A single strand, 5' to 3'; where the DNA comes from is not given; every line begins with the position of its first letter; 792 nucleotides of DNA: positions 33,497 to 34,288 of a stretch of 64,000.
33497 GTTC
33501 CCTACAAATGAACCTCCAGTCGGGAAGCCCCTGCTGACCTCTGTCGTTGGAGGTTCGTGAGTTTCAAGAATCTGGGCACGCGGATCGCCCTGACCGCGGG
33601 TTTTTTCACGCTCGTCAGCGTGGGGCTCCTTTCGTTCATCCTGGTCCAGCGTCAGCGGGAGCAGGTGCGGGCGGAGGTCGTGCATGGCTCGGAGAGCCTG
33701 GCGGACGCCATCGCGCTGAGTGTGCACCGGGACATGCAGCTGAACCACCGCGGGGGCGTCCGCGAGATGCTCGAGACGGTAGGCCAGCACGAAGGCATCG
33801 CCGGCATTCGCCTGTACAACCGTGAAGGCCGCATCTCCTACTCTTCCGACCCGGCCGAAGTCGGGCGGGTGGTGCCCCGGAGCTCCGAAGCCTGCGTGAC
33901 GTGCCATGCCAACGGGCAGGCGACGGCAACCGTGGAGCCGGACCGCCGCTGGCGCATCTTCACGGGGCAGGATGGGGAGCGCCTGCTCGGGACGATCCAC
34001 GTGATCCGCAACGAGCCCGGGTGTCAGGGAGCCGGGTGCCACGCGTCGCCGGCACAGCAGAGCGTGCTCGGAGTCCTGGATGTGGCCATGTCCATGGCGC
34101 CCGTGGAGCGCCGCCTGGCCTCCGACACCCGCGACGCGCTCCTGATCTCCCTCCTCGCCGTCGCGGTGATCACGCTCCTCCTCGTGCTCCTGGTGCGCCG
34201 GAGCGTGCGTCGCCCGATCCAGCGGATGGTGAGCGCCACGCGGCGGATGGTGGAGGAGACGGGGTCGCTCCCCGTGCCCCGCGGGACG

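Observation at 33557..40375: Self-contained redox-sensing module: haem-motif kinase, sigma-54 activator, sigma-54 promoter, two atypical receiver proteins and a 15-haem cytochrome c/b fusion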

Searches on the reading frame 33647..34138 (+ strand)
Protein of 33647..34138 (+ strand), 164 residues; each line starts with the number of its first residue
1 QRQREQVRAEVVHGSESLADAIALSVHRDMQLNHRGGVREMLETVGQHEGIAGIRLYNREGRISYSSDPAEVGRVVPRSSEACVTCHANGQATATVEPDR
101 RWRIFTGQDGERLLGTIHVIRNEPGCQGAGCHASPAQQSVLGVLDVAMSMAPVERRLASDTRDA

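Call 29: search_solved_structures(query=window:33647-34138:+, max_evalue=1)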
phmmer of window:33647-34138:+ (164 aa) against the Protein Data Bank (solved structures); distinct sequences matched with E-value up to 1: 1.
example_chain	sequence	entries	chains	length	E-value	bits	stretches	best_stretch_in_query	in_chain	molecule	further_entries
2zon_G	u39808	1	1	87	0.0033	20.6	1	78-122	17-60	cytochrome c551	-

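Call 42: predict_structure(alignment_id=A3)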
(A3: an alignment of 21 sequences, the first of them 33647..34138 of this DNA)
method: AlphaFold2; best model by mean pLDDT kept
length: 164 residues; sequences in the alignment: 21
mean_pLDDT: 82.5   pTM: 0.79
mean pLDDT of the five models: 82.5, 82.4, 78.9, 74.9, 74.2
residues with pLDDT >= 90: 54; 70-90: 87; 50-70: 17; < 50: 6
segments of 3 or more residues with pLDDT < 50: 128-133
pLDDT, mean of each block of 10 residues (from residue 1): 85 90 88 85 92 90 93 88 72 73 88 90 61 56 90 86 66
secondary structure, 60 per line:
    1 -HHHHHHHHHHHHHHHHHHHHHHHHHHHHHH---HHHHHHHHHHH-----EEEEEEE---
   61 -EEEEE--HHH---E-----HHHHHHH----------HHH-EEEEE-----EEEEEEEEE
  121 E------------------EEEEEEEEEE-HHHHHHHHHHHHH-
elements in order: H2-31 H35-45 E51-57 E62-66 H81-87 E102-106 E112-121 E140-149 H151-163

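Call 45: fold_search(model_id=the predicted structure, library=pdb)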
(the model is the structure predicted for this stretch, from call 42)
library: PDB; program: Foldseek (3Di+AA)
matches with E <= 10: 610; with E <= 0.001: 16
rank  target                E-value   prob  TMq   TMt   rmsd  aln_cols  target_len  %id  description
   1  3b42_B                1.3e-05  1.00  0.38  0.46  12.1       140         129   19  Periplasmic sensor domain of chemotaxis protein GSU0935 (released 2008-04-08)
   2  9a5d_A                2.1e-05  1.00  0.67  0.20   3.5       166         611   12  Integrative model of WALK-YYCH by crosslinking MS and deep learning (released 2024-09-18)
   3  3b42_A                3.7e-05  1.00  0.39  0.48  12.2       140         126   20  Periplasmic sensor domain of chemotaxis protein GSU0935 (released 2008-04-08)
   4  7dud_A                6.6e-05  1.00  0.57  0.63   4.8       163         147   11  Crystal Structure of erWalK (released 2022-01-19)
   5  4jgo_B                1.2e-04  1.00  0.47  0.38   5.8       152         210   10  The crystal structure of sporulation kinase d sensor domain from Bacillus subtilis subsp. (released 2013-05-15)
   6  4ywz_A                1.3e-04  1.00  0.57  0.62   4.8       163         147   11  Crystal structure of the extracellular receptor domain of the essential sensor kinase WalK from Staphylococcus aureus (released 2016-03-30)
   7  3e4o_A                1.4e-04  1.00  0.58  0.40   4.3       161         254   16  Crystal structure of succinate bound state DctB (released 2008-10-21)
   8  4jgq_A                1.5e-04  1.00  0.47  0.39   5.7       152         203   10  The crystal structure of sporulation kinase D mutant sensor domain, r131a, from Bacillus subtilis subsp in co-crystall (released 2013-05-15)
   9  4ywz_B                2.2e-04  1.00  0.51  0.56   6.3       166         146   10  Crystal structure of the extracellular receptor domain of the essential sensor kinase WalK from Staphylococcus aureus (released 2016-03-30)
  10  4jgq_B                2.7e-04  1.00  0.46  0.39   5.6       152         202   10  The crystal structure of sporulation kinase D mutant sensor domain, r131a, from Bacillus subtilis subsp in co-crystall (released 2013-05-15)
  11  4jgr_B                2.7e-04  1.00  0.46  0.38   5.7       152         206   10  The crystal structure of sporulation kinase D mutant sensor domain, R131A, from Bacillus subtilis subsp at 2.4A resolu (released 2013-05-15)
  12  5is1                  4.3e-04  1.00  0.66  0.74   3.4       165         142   10  Crystal structure of the extracellular domain of sensor histidine kinase YycG from Staphylococcus aureus at 2.0 Angstrom (released 2016-07-20)
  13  4jgr_A                4.3e-04  1.00  0.47  0.39   5.6       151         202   10  The crystal structure of sporulation kinase D mutant sensor domain, R131A, from Bacillus subtilis subsp at 2.4A resolu (released 2013-05-15)
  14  4jgp_B                4.5e-04  1.00  0.46  0.38   5.8       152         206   10  The crystal structure of sporulation kinase D sensor domain from Bacillus subtilis subsp in complex with pyruvate at 2 (released 2013-05-15)
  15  3e4p_B                5.5e-04  1.00  0.48  0.32   3.8       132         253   17  Crystal structure of malonate occupied DctB (released 2008-10-21)
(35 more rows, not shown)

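Call 55: search_solved_structures(query=A3, max_evalue=10, show_alignments=3)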
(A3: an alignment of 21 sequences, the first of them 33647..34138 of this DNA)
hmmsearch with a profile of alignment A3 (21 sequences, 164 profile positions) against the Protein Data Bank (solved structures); distinct sequences matched with E-value up to 10: 19.
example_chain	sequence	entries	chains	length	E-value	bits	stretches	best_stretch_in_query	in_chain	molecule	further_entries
3b42_A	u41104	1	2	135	0.023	17.8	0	13-61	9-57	Methyl-accepting chemotaxis protein, putative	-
1fs7_A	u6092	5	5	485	0.024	17.7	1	57-99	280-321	CYTOCHROME C NITRITE REDUCTASE | Cytochrome c-552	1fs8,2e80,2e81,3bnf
1fs9_A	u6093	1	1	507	0.025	17.7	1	57-99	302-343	CYTOCHROME C NITRITE REDUCTASE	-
3bng_A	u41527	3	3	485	0.032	17.3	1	57-99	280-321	Cytochrome c-552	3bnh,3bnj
8vd6_A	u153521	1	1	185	0.09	15.9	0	10-54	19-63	CAP REPEAT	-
9oz8_A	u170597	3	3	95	0.33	14.1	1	68-114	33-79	NELL2-interacting cell ontogeny regulator 1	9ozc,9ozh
3uu9_A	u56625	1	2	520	0.41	13.8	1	41-104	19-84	Eight-heme nitrite reductase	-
3rkh_A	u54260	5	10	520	0.41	13.8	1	41-104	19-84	Eight-heme nitrite reductase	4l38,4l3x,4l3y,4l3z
4q4u_A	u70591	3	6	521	0.41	13.8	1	41-104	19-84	Eight-heme nitrite reductase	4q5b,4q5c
3owm_A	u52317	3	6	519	0.41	13.8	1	41-104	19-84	Eight-heme nitrite reductase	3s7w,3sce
5is1_A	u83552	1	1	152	0.53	13.4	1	15-69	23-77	Histidine kinase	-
1jni_A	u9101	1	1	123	1.1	12.4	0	65-97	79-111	DIHEME CYTOCHROME C NAPB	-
2rf7_A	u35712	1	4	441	1.3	12.1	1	69-101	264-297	Cytochrome c-552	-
1gu6_A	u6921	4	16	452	1.5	12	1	69-101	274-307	CYTOCHROME C552 | Cytochrome c-552 | Cytochrome c nitrite reductase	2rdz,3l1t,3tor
4wjy_A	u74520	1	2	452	1.5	12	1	69-101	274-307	Cytochrome c-552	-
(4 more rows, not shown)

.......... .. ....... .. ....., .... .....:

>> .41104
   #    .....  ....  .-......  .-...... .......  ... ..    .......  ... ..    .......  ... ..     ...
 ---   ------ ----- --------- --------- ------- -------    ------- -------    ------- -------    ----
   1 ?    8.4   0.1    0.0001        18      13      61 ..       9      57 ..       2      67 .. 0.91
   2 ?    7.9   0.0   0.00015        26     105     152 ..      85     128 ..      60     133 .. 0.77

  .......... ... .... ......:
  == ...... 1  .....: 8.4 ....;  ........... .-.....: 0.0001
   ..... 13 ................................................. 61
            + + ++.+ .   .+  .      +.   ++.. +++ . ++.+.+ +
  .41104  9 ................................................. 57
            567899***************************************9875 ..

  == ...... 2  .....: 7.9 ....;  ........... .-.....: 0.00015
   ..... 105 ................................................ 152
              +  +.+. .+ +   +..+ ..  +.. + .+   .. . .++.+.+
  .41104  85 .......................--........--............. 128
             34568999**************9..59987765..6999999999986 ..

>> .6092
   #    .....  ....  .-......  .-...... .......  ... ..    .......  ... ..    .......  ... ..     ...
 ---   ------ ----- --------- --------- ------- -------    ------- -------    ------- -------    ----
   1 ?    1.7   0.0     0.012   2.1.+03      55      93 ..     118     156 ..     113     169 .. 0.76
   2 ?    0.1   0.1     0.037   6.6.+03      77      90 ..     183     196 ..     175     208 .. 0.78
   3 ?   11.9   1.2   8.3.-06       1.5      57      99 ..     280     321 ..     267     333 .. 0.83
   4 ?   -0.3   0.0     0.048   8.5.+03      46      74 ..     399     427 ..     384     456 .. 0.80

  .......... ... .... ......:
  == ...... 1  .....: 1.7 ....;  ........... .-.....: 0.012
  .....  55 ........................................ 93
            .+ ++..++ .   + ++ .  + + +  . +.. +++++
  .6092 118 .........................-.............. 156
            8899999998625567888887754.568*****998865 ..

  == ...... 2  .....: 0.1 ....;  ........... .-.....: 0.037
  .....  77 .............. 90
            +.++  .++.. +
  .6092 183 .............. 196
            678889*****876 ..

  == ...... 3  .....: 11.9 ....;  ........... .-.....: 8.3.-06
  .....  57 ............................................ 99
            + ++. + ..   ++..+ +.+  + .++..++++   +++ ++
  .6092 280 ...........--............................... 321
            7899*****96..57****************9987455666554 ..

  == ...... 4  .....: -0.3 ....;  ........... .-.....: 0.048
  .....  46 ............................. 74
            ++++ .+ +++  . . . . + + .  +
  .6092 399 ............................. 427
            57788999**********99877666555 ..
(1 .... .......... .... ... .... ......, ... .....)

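Call 56: search_protein_families(library=pfam, alignment_id=A3, max_evalue=10)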
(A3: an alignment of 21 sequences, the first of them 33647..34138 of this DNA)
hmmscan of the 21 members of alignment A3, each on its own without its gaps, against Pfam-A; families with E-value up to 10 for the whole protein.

A. member 1, window:33647-34138:+ (164 aa): 7 families
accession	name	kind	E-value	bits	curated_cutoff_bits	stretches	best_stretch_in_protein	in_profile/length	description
PF17203.10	sCache_3_2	-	0.002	18.6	28.4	1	16-83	19-86/140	Single cache domain 3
PF21563.3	Mcp40H-20_sensor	-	0.0021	18.8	27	1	88-150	53-111/112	Methyl-accepting chemotaxis sensory transducer, class 40H, sensor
PF09698.15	GSu_C4xC__C2xCH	-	0.065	14.4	21.7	1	84-102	5-23/36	Geobacter CxxxxCH...CXXCH motif (GSu_C4xC__C2xCH)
PF15161.11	Neuropep_like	-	0.071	13.2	27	1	71-88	4-21/61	Neuropeptide-like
PF13442.11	Cytochrome_CBB3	-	0.12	13.1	27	1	81-103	12-33/68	Cytochrome C oxidase, cbb3-type, subunit III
PF04022.17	Staphylcoagulse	-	0.12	12.4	19.7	1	84-93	15-24/27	Staphylocoagulase repeat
PF17152.10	CHASE8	-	0.19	12.5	27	1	12-67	6-63/102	Periplasmic sensor domain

B. families by the number of members that match (of 21 scanned): 29 families (the first 25 are shown)
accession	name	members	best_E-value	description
PF17203.10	sCache_3_2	18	2.3e-05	Single cache domain 3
PF21563.3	Mcp40H-20_sensor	17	9.5e-05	Methyl-accepting chemotaxis sensory transducer, class 40H, sensor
PF14827.12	dCache_3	9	0.00083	Double sensory domain of two-component sensor kinase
PF11845.13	Tll0287-like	4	0.17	Tll0287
PF22113.1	Mtrc-MtrF_II-IV_dom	3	0.011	Outer membrane cytochrome MtrC/MtrF-like, domains II/IV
PF02743.24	dCache_1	3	0.13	Cache domain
PF14522.11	Cytochrome_C7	3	0.14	Cytochrome c7 and related cytochrome c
PF03295.19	Pox_TAA1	2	0.0022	Poxvirus trans-activator protein A1 C-terminal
PF13442.11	Cytochrome_CBB3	2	0.058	Cytochrome C oxidase, cbb3-type, subunit III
PF17152.10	CHASE8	2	0.15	Periplasmic sensor domain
PF17108.10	HET-S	1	0.007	N-terminal small S protein of HET, non-prionic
PF09984.15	sCache_4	1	0.012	Single cache domain 4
PF09698.15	GSu_C4xC__C2xCH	1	0.065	Geobacter CxxxxCH...CXXCH motif (GSu_C4xC__C2xCH)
PF09699.15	Paired_CXXCH_1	1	0.065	Doubled CXXCH motif (Paired_CXXCH_1)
PF15161.11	Neuropep_like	1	0.071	Neuropeptide-like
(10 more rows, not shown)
